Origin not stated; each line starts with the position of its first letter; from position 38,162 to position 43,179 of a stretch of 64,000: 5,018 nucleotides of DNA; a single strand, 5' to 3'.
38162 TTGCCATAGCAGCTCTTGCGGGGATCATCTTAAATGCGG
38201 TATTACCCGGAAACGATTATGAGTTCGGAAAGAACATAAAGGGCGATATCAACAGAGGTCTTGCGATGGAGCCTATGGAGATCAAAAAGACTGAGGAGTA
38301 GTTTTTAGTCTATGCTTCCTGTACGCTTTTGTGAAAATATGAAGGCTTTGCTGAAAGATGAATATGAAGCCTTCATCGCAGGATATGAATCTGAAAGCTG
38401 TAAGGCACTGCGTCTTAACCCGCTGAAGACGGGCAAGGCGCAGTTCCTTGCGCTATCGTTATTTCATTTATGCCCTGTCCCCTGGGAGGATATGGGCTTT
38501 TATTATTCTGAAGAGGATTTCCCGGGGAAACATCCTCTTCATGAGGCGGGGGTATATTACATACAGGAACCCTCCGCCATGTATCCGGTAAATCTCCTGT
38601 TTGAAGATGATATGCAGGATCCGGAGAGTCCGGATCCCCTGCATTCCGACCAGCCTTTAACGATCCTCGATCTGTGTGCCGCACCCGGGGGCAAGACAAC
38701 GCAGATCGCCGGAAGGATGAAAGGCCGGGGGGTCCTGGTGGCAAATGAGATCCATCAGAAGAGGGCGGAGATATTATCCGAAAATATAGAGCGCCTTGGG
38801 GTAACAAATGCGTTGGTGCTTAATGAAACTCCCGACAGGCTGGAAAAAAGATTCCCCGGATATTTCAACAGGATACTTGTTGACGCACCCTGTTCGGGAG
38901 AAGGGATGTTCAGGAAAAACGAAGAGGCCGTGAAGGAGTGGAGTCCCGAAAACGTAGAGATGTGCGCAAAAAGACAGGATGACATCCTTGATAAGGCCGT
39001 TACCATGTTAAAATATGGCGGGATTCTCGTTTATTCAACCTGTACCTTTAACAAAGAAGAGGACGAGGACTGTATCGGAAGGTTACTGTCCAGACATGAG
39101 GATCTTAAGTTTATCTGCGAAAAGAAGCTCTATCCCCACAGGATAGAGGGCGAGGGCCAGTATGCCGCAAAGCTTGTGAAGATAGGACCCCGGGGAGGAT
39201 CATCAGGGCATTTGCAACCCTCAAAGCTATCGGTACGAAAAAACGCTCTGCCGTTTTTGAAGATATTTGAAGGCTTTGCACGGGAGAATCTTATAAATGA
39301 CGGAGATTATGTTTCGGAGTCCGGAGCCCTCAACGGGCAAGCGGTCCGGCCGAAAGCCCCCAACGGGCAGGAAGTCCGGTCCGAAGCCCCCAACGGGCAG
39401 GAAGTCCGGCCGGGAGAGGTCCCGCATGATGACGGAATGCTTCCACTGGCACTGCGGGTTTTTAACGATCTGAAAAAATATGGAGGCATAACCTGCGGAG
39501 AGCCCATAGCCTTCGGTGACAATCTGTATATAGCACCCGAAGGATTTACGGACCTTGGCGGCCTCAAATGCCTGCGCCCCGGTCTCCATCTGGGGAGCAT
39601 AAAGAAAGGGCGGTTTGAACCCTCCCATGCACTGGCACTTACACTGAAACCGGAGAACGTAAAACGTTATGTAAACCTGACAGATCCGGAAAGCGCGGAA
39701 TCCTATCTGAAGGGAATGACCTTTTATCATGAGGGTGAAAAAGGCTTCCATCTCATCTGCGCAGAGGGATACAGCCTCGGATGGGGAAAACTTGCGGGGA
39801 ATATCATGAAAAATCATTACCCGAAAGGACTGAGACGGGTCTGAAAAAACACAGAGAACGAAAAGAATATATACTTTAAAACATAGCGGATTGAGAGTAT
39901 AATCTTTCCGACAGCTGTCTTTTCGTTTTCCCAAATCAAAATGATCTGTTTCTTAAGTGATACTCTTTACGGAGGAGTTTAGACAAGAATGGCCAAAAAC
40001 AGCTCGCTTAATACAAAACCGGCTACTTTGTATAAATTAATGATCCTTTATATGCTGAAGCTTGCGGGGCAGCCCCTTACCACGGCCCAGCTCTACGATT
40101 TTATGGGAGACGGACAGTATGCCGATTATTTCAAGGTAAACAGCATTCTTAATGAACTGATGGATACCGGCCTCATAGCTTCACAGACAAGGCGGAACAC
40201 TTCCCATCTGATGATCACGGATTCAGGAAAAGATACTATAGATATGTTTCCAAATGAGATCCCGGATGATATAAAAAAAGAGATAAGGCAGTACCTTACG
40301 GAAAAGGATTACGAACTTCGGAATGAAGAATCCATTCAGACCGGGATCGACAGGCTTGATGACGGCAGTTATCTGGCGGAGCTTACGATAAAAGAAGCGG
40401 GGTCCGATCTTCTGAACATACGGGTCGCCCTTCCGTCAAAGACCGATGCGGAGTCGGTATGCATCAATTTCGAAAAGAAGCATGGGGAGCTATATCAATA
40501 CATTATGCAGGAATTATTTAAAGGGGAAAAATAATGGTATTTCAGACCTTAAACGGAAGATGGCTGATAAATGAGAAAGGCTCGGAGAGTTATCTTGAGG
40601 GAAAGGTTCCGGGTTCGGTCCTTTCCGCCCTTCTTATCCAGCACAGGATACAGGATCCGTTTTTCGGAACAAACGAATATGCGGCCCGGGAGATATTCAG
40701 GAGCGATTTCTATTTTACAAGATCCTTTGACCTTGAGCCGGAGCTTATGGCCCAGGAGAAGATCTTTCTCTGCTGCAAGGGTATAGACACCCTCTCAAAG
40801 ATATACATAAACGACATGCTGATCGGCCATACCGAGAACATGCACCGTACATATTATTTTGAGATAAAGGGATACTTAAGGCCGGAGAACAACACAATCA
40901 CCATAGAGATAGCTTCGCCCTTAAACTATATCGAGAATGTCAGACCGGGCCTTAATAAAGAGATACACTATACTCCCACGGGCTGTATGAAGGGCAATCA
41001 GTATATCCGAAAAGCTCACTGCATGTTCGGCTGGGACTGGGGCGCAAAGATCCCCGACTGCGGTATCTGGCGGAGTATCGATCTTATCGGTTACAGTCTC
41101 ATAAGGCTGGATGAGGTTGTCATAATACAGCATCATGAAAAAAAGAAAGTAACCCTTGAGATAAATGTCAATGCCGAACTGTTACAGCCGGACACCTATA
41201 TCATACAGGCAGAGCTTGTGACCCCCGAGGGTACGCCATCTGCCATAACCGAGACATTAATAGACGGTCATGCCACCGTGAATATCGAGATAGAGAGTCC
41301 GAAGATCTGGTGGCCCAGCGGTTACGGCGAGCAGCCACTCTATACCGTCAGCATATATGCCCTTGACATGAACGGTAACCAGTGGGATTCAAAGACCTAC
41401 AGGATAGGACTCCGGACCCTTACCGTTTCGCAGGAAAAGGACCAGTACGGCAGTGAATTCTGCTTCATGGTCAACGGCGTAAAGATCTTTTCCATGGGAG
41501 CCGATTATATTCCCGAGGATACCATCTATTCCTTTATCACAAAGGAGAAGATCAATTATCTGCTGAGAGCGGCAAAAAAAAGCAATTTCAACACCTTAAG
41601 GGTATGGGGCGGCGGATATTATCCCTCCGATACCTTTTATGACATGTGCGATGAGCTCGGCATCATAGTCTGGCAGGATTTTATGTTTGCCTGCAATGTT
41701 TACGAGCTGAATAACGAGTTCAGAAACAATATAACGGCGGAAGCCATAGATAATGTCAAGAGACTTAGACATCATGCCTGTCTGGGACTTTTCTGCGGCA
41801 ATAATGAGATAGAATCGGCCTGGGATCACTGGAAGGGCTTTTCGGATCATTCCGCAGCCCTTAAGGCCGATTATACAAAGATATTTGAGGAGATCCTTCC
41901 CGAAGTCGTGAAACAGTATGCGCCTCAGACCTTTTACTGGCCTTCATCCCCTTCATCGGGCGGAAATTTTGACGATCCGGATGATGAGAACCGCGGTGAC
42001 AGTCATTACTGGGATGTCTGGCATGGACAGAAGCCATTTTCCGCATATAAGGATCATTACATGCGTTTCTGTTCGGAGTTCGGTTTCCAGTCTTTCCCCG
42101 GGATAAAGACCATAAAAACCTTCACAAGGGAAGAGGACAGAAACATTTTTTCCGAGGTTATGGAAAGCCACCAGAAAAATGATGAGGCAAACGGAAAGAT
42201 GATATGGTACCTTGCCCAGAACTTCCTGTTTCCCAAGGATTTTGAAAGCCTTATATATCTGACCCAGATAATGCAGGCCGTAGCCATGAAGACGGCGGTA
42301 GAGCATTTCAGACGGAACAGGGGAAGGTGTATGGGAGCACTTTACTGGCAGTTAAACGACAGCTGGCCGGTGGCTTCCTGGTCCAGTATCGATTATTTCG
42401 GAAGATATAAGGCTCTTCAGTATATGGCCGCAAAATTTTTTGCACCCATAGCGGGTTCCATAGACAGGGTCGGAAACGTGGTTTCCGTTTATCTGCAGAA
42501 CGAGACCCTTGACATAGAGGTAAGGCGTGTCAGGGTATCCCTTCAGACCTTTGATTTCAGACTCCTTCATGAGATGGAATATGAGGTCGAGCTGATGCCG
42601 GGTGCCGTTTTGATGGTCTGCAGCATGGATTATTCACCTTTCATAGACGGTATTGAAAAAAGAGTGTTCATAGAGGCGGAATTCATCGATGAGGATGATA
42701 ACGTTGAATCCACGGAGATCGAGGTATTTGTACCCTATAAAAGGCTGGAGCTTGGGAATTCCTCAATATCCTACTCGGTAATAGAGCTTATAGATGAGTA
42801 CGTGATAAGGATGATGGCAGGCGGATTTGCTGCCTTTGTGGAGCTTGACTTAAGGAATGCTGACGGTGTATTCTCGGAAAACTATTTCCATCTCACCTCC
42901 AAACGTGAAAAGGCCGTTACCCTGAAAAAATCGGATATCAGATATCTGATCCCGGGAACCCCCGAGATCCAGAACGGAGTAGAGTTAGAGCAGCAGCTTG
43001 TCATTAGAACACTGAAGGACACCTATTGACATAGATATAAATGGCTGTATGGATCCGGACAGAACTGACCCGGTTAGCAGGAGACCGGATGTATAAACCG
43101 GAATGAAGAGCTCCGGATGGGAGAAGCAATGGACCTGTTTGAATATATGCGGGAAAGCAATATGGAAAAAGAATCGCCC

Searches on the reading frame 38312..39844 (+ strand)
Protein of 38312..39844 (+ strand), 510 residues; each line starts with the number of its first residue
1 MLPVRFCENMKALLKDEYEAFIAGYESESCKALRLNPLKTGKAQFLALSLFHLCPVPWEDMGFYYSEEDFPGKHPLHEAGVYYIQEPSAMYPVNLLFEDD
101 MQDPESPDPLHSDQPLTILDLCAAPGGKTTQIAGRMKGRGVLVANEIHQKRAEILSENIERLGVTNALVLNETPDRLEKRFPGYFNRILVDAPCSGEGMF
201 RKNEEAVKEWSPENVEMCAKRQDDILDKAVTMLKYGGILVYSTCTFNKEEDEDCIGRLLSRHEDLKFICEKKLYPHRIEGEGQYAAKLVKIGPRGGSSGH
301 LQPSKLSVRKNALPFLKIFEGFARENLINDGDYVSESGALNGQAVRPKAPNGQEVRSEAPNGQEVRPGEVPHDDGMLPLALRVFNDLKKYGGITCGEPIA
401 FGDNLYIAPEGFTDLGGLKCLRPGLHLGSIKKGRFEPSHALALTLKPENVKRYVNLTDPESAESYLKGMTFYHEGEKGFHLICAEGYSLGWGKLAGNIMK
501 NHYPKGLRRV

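Call 23: search_protein_families(library=pfam, proteins=[window:38312-39844:+])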
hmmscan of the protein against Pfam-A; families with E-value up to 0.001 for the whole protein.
window:38312-39844:+ (510 aa): 4 families
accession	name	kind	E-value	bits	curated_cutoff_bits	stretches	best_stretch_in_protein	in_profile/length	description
PF01189.24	Methyltr_RsmB-F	-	3.4e-46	157.9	27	1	117-270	11-165/199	16S rRNA methyltransferase RsmB/F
PF17125.10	Methyltr_RsmF_N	-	2.5e-29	102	34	1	2-87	1-86/86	N-terminal domain of 16S rRNA methyltransferase RsmF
PF17126.11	RsmF_methylt_CI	-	1e-20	73.9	27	1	396-445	12-61/61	RsmF rRNA methyltransferase first C-terminal domain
PF13636.12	Methyltranf_PUA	-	5.1e-18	65.3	27.6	1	462-509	1-49/49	RNA-binding PUA-like domain of methyltransferase RsmF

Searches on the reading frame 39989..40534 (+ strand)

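Call 23: search_protein_families(library=pfam, proteins=[window:39989-40534:+])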
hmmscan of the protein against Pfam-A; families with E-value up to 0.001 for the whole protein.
window:39989-40534:+ (181 aa): 1 family
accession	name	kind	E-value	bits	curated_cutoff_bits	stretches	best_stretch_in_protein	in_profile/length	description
PF14277.12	DUF4364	-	1.1e-48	165.5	26.9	1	15-176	1-162/162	Domain of unknown function (DUF4364)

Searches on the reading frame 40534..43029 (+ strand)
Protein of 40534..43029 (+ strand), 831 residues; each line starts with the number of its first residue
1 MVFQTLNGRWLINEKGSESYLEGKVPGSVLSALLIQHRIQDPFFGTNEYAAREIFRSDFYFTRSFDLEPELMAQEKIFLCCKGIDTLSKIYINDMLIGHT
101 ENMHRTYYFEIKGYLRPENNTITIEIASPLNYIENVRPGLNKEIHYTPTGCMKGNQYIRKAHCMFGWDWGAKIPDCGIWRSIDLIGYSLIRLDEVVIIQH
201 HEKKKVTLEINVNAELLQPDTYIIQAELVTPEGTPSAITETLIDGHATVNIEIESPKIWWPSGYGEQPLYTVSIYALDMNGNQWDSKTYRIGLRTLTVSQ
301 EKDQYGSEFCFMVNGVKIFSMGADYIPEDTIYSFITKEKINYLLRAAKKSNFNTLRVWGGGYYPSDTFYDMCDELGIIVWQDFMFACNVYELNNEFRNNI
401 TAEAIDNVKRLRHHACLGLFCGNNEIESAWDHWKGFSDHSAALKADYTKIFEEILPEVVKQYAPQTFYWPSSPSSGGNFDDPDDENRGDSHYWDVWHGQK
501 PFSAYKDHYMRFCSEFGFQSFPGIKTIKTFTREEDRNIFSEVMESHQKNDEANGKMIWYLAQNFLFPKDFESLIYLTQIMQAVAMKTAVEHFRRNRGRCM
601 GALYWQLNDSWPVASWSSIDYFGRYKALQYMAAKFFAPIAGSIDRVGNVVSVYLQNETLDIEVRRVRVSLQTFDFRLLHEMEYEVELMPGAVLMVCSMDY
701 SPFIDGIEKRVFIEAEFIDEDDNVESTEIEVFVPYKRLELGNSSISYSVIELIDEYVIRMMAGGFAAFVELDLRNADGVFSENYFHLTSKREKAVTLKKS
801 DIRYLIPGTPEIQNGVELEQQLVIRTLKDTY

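Call 23: search_protein_families(library=pfam, proteins=[window:40534-43029:+])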
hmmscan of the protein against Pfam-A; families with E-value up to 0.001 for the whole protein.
window:40534-43029:+ (831 aa): 5 families
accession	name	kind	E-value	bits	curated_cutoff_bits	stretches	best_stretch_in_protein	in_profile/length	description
PF22666.2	Glyco_hydro_2_N2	-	3.6e-46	157.7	27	1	10-180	1-167/167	Glycosyl hydrolase 2 galactose-binding domain-like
PF17753.7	Ig_mannosidase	-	2.5e-12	46.7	22.6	1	745-830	6-81/81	Ig-fold domain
PF00703.27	Glyco_hydro_2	-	1.7e-10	42.1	23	1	192-294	3-109/109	Glycosyl hydrolases family 2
PF17786.7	Mannosidase_ig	-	5.7e-07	30.4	23.4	1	649-736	2-90/91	Mannosidase Ig/CBM-like domain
PF02837.24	Glyco_hydro_2_N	-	0.00011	22.7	28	1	60-135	68-144/169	Glycosyl hydrolases family 2, sugar binding domain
